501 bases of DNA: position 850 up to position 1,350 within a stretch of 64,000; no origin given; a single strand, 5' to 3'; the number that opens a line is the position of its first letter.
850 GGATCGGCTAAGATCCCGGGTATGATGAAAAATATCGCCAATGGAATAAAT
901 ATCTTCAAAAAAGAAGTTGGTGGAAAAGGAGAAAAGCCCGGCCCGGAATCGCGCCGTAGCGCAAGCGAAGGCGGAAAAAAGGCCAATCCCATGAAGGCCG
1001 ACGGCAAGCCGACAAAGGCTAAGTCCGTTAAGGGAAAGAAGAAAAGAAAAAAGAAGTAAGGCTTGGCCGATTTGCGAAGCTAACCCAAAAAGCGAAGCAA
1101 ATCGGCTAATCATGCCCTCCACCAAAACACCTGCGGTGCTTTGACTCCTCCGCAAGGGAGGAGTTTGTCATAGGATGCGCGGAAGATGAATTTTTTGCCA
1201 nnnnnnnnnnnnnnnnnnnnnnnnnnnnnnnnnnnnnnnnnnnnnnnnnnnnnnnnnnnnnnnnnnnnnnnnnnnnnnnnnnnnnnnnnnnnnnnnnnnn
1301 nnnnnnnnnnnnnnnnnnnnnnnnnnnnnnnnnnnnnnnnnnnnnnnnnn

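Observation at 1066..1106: Hairpin family with a conserved 21-nt A-rich loop and fully covarying stems (copy 1 of 3)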

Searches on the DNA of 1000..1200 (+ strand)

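Call 40: search_rna_families(source=window, start=1000, end=1200, threshold=evalue, max_evalue=10)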
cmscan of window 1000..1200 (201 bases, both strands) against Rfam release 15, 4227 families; matches with E-value up to 10: 1.
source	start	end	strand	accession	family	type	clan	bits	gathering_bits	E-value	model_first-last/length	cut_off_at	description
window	1021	1047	+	RF02031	tpke11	Gene; sRNA;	-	11.2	43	8.9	1-77/77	no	tpke11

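Call 45: build_rna_model(alignment_id=A1, structure=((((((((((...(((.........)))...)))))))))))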
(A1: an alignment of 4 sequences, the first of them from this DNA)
Model R1 built from alignment A1 (4 sequences, 41 columns); structure: as given.
model positions 41; base pairs 13; branch points 0; effective number of sequences 4; information 1.029 bits per position. Calibrated on 0.2 Mb of random sequence (short: E-values are rough).
structure used (alignment columns):
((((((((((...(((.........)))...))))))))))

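Call 46: search_with_rna_model(model_id=R1, sources=[window, L122, L123, L124, L126, L130, L131, L133, L134, L135, L136, L137, L138, L139], max_evalue=10, show_alignments=10)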
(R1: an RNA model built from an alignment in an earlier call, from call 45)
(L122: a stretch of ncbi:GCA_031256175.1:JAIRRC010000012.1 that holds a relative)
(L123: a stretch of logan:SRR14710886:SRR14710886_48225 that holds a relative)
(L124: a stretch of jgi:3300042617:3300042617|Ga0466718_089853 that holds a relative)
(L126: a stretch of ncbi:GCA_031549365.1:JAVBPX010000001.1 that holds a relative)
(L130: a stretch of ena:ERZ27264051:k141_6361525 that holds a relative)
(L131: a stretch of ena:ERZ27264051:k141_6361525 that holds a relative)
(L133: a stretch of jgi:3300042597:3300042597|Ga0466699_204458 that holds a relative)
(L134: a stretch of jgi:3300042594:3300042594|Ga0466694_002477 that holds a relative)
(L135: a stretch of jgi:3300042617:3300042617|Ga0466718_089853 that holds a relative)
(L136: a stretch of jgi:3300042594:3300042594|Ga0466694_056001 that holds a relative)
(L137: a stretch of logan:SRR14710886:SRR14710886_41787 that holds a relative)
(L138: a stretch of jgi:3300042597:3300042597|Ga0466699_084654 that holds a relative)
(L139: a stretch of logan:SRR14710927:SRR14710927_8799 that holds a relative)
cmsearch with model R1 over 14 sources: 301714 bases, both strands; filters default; matches with E-value up to 10: 16.
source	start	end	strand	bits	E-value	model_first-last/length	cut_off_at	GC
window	1066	1106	+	58.2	3.8e-13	1-41/41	no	0.51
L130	10787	10827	+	58.2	3.8e-13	1-41/41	no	0.51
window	47995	48035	+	57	8.4e-13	1-41/41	no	0.54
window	19386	19426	+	52.4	1.7e-11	1-41/41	no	0.46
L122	5568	5607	+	51.5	2.8e-11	1-41/41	no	0.73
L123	2775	2814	+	51.5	2.8e-11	1-41/41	no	0.73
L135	1406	1446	+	34.2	2.4e-06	1-41/41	no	0.59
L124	8595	8632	+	17.8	0.1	1-41/41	no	0.53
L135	13784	13821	+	16.3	0.27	1-41/41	no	0.55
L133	13976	13998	-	15.6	0.43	1-41/41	no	0.48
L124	20441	20474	+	15.1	0.6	1-41/41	no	0.56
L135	1476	1497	+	13.1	2.3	1-41/41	no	0.73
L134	13354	13375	-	12.7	2.9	10-32/41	no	0.59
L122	13995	14069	-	12.2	4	1-41/41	no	0.6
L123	11199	11273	-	12.2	4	1-41/41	no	0.6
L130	4043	4058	-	11.8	5.2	14-29/41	no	0.38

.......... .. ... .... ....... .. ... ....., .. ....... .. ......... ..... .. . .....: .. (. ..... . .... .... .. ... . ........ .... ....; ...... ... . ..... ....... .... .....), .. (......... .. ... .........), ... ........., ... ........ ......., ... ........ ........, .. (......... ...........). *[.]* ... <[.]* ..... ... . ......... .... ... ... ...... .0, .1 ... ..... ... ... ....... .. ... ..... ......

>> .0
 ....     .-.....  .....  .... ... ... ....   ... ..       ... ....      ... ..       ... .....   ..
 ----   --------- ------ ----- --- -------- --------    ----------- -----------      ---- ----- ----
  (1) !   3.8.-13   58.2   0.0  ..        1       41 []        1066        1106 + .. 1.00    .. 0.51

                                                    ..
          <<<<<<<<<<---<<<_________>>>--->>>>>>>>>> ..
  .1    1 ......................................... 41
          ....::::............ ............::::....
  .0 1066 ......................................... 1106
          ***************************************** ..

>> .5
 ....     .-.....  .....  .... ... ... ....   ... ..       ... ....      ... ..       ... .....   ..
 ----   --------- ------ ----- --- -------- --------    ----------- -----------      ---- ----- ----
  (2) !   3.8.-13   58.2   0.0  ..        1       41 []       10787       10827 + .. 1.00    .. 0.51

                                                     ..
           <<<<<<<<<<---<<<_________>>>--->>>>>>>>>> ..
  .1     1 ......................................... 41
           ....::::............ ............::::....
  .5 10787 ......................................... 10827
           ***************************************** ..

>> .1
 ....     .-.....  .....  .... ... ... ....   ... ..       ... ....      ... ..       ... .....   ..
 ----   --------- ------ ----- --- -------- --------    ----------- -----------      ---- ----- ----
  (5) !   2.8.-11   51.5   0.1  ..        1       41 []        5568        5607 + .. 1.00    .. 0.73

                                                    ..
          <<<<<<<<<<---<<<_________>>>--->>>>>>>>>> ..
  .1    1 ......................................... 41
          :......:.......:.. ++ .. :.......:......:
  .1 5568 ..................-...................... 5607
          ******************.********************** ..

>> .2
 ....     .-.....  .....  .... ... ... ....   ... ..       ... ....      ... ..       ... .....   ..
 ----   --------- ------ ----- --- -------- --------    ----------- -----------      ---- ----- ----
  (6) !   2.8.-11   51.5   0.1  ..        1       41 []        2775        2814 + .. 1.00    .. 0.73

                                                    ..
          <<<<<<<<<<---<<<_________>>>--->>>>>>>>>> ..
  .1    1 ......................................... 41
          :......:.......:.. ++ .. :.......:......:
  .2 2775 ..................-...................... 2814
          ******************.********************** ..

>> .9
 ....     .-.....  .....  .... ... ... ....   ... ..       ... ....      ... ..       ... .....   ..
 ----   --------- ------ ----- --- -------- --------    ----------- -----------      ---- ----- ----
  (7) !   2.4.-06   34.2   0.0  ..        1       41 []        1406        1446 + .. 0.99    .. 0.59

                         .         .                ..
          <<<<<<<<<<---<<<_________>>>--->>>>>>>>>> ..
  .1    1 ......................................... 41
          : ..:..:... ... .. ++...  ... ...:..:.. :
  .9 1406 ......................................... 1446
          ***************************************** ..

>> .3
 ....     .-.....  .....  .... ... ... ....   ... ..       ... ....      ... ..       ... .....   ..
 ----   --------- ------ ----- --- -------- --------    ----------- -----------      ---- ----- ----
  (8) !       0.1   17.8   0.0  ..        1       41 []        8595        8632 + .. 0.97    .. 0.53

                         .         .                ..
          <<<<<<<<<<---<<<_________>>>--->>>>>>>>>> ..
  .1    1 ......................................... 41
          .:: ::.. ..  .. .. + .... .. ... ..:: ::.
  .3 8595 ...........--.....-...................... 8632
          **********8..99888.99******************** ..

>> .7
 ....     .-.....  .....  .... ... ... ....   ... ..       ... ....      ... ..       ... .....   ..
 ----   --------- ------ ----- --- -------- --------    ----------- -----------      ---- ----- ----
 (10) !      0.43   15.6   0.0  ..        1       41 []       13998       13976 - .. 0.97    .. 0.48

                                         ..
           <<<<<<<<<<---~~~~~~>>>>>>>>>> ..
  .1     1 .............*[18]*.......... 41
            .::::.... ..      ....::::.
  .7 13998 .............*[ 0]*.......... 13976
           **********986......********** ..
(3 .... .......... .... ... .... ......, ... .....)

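Call 54: search_with_rna_model(model_id=R1, sources=[L140], max_evalue=10, filters=off, show_alignments=4)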
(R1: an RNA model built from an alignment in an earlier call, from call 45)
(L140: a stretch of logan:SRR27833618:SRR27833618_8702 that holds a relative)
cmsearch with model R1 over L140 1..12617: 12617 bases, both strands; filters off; matches with E-value up to 10: 15.
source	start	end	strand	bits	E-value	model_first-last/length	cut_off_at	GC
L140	4814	4838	+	9.2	1.2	1-41/41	no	0.48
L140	5868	5900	-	8.6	1.8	1-41/41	no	0.58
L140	8304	8337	+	8.4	2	1-41/41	no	0.5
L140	4814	4838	-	8.3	2.2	1-41/41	no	0.48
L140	10313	10348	+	8.1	2.5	1-41/41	no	0.58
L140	8812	8840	+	8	2.7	1-41/41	no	0.45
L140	8304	8337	-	7.8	3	1-41/41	no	0.5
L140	12227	12255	+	7.5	3.7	1-41/41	no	0.48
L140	8971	8993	-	7.2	4.5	1-41/41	no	0.48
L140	3862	3916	+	7.1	4.7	1-41/41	no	0.67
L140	7669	7692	-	6.9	5.4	1-41/41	no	0.62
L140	11079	11103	+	6.6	6.6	1-41/41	no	0.52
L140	6150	6184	+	6.4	7.3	1-41/41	no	0.43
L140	3862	3916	-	6.3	7.9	1-41/41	no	0.67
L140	4336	4355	+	6.1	9.3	1-41/41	no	0.8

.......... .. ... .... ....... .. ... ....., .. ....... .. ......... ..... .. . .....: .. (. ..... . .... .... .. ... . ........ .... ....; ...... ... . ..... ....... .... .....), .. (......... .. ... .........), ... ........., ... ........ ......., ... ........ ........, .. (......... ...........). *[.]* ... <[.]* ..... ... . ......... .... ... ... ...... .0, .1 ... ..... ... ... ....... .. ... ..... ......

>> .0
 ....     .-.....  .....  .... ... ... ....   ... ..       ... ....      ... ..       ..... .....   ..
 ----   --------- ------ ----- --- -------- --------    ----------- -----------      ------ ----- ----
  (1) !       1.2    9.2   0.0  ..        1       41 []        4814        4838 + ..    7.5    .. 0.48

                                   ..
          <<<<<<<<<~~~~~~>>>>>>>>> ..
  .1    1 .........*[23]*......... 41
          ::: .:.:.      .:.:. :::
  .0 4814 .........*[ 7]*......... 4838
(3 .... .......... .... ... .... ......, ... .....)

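Call 62: search_with_rna_model(model_id=R1, source=window, max_evalue=10, filters=off, show_alignments=8)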
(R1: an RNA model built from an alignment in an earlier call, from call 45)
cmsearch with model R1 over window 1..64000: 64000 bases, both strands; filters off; matches with E-value up to 10: 31.
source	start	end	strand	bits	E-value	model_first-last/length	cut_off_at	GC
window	1066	1106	+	58.2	8e-14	1-41/41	no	0.51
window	47995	48035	+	56.9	1.8e-13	1-41/41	no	0.54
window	19386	19426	+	52.4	3.6e-12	1-41/41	no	0.46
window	1066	1106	-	16.6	0.048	1-41/41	no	0.51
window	6508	6541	+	13.3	0.41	1-41/41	no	0.59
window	47995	48035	-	12.6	0.67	1-41/41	no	0.54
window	61026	61071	+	12.2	0.87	1-41/41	no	0.46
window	21084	21117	-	11.1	1.7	1-41/41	no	0.53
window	5636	5660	-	11.1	1.7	1-41/41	no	0.44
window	185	204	+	10.7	2.3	1-41/41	no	0.75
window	62068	62088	-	10.7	2.3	1-41/41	no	0.81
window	62068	62088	+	10.6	2.5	1-41/41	no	0.81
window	19386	19426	-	10.5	2.6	1-41/41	no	0.46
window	12589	12616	-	10.5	2.6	1-41/41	no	0.39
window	18851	18894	+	10.3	2.9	1-41/41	no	0.55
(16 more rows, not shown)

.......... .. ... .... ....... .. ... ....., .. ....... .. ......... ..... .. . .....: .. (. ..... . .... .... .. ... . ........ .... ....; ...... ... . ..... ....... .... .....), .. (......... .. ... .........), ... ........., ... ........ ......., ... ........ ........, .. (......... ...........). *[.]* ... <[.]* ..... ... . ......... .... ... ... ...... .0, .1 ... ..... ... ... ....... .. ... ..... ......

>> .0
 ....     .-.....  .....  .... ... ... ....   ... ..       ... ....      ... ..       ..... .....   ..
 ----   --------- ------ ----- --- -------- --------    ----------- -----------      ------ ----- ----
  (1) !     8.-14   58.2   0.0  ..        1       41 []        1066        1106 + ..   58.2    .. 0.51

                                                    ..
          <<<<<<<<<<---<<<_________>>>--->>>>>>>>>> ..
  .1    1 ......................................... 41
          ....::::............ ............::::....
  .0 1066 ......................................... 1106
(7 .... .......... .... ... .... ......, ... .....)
